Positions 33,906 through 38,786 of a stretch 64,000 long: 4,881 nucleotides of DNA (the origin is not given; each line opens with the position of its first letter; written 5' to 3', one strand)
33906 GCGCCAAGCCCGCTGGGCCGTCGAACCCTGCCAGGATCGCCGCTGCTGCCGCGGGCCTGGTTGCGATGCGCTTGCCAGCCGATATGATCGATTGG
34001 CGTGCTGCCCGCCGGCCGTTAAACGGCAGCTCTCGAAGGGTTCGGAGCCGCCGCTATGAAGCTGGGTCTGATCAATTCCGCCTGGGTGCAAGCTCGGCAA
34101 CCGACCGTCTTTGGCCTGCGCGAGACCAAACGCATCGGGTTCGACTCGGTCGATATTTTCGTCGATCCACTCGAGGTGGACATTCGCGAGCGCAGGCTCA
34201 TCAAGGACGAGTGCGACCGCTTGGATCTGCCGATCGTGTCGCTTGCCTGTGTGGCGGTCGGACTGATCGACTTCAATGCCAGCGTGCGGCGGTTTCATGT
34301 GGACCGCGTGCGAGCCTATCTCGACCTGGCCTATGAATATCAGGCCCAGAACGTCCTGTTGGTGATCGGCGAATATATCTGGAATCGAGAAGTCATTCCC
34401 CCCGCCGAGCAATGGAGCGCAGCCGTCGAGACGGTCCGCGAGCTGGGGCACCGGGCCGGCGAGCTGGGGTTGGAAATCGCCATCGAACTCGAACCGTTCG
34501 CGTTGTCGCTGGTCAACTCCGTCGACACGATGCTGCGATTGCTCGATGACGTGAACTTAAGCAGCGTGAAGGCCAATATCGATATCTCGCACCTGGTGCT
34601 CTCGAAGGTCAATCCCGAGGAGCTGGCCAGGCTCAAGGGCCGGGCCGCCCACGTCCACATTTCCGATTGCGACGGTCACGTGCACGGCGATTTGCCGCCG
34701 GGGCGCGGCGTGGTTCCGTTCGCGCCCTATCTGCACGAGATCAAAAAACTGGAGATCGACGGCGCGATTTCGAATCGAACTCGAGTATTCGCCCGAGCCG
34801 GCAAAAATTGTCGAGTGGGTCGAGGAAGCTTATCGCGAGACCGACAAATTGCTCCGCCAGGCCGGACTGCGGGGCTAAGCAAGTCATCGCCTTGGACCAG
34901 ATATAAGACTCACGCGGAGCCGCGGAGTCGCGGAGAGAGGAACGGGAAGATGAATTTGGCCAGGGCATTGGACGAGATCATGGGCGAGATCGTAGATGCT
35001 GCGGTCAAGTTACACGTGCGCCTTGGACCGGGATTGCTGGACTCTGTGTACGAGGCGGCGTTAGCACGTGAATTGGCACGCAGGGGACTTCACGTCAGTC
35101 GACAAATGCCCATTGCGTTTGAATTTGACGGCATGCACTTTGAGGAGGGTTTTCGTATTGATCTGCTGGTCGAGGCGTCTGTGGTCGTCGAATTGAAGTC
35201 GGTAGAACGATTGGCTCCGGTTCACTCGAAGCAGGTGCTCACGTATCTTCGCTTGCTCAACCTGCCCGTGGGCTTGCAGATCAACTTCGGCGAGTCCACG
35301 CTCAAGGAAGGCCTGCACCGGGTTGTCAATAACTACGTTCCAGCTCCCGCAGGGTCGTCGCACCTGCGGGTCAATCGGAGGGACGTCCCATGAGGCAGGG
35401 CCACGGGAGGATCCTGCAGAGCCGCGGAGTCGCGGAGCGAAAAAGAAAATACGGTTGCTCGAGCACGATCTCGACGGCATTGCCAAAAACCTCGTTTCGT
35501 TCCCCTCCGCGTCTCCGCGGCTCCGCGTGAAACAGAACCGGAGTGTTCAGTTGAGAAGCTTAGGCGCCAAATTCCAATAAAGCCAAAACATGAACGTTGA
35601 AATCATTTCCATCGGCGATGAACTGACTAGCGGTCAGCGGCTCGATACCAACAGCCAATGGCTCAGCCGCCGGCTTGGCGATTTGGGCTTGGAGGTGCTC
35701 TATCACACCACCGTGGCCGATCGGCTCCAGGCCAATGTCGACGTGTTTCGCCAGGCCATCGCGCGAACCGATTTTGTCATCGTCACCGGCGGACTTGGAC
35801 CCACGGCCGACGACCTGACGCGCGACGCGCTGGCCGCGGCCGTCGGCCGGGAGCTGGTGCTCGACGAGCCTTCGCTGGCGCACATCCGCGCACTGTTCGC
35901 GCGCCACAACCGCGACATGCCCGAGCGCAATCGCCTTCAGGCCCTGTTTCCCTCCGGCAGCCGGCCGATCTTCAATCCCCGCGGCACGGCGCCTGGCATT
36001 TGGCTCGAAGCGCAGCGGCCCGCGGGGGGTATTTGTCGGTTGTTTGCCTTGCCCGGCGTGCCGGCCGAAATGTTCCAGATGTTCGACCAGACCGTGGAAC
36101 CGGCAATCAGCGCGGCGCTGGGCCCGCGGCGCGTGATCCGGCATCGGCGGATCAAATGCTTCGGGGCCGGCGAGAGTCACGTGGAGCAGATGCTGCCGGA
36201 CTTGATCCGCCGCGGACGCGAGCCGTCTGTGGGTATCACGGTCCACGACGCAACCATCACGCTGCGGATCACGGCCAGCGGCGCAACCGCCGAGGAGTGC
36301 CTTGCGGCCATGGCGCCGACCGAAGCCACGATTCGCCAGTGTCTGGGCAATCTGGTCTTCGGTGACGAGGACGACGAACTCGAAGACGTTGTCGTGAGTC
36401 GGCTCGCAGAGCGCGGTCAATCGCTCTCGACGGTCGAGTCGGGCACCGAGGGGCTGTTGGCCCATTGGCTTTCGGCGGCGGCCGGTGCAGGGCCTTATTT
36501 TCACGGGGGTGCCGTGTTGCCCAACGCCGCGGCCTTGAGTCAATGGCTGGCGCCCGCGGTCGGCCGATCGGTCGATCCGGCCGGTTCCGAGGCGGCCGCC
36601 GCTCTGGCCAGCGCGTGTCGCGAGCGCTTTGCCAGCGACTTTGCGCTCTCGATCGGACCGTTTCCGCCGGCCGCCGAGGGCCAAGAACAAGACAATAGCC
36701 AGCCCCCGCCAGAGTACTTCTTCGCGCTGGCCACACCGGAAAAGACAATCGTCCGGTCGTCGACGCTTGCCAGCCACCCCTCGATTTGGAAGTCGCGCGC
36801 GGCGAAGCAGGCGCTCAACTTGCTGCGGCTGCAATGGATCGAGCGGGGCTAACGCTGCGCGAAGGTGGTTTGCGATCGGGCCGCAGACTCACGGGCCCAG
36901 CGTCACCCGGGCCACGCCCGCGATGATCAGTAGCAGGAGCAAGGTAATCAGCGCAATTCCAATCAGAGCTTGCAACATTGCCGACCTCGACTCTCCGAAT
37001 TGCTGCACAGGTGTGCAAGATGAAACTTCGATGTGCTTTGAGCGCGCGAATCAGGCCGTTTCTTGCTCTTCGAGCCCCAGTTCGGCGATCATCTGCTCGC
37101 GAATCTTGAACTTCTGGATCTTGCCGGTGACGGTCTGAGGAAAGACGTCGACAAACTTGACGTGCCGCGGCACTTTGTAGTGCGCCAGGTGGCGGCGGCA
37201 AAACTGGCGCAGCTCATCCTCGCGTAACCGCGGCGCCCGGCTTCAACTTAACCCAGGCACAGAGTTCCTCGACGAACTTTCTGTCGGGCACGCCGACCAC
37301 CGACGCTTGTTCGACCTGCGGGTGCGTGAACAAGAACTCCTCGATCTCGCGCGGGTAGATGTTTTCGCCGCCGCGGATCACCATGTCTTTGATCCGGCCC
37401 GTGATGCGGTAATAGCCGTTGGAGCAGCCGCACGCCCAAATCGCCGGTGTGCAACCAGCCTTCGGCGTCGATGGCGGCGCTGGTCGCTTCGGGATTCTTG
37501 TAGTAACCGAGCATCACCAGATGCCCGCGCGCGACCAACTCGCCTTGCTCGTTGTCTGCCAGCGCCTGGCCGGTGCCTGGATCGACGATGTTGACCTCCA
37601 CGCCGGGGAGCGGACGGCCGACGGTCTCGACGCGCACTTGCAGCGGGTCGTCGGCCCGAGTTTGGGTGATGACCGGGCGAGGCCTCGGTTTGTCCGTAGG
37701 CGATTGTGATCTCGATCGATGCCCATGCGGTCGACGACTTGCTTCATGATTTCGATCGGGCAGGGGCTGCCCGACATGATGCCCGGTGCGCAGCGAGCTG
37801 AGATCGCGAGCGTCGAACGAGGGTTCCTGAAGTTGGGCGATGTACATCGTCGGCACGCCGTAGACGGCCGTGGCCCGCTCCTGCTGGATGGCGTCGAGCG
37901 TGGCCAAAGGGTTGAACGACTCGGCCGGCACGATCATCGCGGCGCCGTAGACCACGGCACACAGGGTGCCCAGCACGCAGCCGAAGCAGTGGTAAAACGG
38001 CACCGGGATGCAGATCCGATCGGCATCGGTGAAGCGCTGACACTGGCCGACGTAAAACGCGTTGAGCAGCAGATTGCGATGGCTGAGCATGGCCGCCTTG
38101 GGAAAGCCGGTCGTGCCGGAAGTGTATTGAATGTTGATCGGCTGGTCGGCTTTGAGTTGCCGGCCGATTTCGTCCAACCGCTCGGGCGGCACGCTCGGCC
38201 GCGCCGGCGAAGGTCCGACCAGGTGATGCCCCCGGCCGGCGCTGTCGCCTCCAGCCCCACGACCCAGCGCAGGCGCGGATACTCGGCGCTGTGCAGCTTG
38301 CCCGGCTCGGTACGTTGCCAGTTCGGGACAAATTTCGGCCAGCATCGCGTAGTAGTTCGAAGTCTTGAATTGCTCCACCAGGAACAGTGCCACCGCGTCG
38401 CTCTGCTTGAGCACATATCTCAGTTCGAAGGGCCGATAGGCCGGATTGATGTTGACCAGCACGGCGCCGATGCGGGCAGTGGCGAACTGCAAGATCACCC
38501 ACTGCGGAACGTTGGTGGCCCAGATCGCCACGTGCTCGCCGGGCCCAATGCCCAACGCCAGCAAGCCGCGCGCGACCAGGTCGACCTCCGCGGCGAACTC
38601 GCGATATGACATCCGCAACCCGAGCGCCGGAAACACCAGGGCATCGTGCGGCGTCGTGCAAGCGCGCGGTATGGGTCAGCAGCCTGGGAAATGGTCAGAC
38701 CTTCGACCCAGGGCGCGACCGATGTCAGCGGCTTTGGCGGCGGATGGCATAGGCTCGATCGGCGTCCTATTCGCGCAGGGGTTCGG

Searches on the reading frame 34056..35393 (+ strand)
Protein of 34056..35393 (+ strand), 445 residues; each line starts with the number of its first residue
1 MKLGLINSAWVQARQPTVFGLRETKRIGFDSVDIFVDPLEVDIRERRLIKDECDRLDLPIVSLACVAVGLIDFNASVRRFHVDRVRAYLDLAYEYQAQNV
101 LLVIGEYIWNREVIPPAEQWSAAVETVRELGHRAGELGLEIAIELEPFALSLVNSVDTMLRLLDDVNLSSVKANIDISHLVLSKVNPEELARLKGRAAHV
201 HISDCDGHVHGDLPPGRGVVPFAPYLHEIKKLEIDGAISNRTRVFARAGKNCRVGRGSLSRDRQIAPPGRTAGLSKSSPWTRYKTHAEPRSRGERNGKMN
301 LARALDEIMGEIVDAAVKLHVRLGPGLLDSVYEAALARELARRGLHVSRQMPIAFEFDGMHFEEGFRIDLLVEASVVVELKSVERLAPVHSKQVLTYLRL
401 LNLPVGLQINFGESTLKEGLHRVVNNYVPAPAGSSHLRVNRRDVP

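Call 91: search_protein_families(library=pfam, proteins=[window:34056-35393:+], max_evalue=0.0001)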
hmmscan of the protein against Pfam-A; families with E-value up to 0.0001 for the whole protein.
window:34056-35393:+ (445 aa): 2 families
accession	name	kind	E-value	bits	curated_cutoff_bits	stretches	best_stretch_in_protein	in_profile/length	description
PF13366.12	PDDEXK_3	-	1.9e-36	125.4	22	1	307-423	2-117/117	PD-(D/E)XK nuclease superfamily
PF01261.30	AP_endonuc_2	-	4.6e-31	108.8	31.1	1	22-242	2-229/249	Xylose isomerase-like TIM barrel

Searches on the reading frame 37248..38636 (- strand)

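Call 91: search_protein_families(library=pfam, proteins=[window:37248-38636:-], max_evalue=0.0001)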
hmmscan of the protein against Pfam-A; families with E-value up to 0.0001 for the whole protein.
window:37248-38636:- (462 aa): 1 family
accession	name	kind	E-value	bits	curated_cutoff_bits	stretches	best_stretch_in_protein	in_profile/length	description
PF00501.34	AMP-binding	-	8.7e-79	265.5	29.9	1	8-379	21-384/384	AMP-binding enzyme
